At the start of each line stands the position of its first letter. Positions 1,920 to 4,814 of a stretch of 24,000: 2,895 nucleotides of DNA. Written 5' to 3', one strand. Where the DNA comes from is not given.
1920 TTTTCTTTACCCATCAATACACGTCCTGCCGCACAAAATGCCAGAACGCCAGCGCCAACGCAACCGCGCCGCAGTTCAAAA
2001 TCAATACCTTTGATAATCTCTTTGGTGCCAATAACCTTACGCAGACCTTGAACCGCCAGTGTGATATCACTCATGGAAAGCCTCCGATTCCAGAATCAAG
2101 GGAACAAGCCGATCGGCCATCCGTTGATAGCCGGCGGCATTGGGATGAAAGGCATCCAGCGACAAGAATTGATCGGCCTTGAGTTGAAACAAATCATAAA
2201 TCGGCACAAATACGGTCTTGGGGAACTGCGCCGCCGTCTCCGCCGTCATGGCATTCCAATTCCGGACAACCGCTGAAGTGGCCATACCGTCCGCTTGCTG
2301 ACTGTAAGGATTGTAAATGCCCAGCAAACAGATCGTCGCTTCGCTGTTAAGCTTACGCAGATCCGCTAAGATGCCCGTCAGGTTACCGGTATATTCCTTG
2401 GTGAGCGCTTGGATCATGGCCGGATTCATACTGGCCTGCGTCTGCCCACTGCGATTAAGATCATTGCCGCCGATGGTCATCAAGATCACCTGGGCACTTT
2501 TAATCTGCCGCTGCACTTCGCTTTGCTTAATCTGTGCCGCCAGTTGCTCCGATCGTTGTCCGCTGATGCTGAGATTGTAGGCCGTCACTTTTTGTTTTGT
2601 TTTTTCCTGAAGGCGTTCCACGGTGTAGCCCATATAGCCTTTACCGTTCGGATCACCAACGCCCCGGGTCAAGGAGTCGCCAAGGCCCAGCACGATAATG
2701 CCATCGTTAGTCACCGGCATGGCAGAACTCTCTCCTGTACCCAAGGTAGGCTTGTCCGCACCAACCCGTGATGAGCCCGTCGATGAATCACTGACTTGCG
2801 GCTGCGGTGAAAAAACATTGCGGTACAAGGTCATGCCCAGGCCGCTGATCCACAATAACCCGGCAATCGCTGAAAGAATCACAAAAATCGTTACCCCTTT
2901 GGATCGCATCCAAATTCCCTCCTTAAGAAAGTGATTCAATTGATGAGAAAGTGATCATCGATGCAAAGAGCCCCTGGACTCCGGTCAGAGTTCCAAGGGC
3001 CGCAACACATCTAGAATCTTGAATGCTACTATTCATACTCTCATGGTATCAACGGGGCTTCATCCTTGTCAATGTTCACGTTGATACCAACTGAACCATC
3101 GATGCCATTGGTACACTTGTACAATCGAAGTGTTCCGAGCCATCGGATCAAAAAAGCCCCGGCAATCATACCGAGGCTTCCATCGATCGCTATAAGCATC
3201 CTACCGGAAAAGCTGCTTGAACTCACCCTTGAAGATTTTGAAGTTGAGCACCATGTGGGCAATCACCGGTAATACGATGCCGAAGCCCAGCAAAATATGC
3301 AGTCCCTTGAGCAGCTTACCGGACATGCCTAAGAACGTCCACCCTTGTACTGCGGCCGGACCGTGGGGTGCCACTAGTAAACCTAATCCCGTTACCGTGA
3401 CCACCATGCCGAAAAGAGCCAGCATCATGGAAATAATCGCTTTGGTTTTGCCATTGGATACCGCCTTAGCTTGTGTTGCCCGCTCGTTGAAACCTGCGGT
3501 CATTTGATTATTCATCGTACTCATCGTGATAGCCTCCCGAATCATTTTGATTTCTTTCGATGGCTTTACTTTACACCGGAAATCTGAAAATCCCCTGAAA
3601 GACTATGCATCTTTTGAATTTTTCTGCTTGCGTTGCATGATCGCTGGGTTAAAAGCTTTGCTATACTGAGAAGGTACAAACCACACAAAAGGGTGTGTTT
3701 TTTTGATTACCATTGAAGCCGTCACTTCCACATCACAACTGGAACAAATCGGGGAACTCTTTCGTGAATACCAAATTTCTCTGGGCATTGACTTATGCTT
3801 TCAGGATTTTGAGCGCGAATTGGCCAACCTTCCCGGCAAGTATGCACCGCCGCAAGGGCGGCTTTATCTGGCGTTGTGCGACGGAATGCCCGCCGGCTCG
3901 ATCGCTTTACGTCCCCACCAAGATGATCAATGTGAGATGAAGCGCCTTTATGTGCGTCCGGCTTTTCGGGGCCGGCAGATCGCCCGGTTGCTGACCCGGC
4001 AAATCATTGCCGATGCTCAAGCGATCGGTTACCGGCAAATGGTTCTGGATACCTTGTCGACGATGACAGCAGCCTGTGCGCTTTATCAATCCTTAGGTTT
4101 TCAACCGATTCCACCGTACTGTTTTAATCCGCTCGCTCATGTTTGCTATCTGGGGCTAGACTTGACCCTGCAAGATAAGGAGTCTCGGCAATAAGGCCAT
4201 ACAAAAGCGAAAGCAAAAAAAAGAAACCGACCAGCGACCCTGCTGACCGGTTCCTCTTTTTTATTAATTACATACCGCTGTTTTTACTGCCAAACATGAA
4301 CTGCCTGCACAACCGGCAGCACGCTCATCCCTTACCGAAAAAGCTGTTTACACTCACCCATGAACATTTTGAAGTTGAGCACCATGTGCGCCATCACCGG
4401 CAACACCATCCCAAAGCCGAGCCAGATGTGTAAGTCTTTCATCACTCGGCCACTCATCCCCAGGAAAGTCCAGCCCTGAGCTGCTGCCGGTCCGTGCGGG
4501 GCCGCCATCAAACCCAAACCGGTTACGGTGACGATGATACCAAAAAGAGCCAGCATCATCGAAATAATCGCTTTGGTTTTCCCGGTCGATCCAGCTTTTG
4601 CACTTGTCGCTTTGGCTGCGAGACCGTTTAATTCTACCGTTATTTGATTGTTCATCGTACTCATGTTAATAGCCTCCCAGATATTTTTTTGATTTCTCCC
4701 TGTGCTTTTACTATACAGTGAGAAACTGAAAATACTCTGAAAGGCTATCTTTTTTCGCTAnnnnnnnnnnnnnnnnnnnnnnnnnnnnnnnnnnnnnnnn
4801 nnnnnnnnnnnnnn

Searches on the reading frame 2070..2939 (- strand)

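Call 16: search_protein_families(library=pfam, proteins=[window:2070-2939:-], max_evalue=0.001)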
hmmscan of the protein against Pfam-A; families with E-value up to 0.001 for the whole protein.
window:2070-2939:- (290 aa): 3 families
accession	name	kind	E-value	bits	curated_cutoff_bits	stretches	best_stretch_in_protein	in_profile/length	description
PF13472.12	Lipase_GDSL_2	-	1.9e-27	97.4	32.9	1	86-273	2-178/178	GDSL-like Lipase/Acylhydrolase family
PF00657.28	Lipase_GDSL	-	2.8e-19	70.5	23.6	1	84-278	2-208/208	GDSL-like Lipase/Acylhydrolase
PF04311.20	DUF459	-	0.0006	19.7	27.2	0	108-259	19-161/197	Protein of unknown function (DUF459)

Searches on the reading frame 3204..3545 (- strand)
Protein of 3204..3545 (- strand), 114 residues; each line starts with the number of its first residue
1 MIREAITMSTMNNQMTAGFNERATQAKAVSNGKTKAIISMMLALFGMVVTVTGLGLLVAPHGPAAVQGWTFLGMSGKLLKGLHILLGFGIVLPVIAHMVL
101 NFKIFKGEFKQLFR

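Call 16: search_protein_families(library=pfam, proteins=[window:3204-3545:-], max_evalue=0.001)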
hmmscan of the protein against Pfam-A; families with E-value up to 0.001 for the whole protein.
window:3204-3545:- (114 aa): 1 family
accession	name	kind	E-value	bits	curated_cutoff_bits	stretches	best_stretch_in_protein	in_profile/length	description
PF14358.11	DUF4405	-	1e-06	29.6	26.7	1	37-102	1-66/66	Domain of unknown function (DUF4405)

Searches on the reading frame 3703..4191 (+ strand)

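Call 16: search_protein_families(library=pfam, proteins=[window:3703-4191:+], max_evalue=0.001)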
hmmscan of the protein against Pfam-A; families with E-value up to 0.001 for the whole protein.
window:3703-4191:+ (163 aa): 6 families
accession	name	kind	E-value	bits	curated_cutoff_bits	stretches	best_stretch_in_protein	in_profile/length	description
PF00583.31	Acetyltransf_1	-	6.1e-15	56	20.7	1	46-133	24-116/116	Acetyltransferase (GNAT) family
PF13508.13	Acetyltransf_7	-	5.4e-14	52.8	27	1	51-135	2-84/84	Acetyltransferase (GNAT) domain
PF13673.13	Acetyltransf_10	-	4.4e-08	33.6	23.6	1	53-137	32-111/128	Acetyltransferase (GNAT) domain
PF08445.16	FR47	-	6.4e-07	29.7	22.1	1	72-136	18-80/86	FR47-like protein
PF14542.12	Acetyltransf_CG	-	9.8e-05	22.8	30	1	64-111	12-59/80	GCN5-related N-acetyl-transferase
PF13480.13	Acetyltransf_6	-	0.00026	21.6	22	1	31-113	53-132/143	Acetyltransferase (GNAT) domain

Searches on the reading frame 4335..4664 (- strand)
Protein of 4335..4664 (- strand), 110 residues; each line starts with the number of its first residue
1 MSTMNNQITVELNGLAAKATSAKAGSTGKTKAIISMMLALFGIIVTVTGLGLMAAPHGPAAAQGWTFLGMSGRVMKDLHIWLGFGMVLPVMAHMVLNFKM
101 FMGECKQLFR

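Call 16: search_protein_families(library=pfam, proteins=[window:4335-4664:-], max_evalue=0.001)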
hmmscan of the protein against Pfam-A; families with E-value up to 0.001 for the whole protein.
window:4335-4664:- (110 aa): 2 families
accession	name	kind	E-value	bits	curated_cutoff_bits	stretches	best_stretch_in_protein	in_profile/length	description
PF14358.11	DUF4405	-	1.9e-09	38.4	26.7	1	33-98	1-66/66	Domain of unknown function (DUF4405)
PF01292.26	Ni_hydr_CYTB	-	0.00019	21.7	30.1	1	21-96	90-161/179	Prokaryotic cytochrome b561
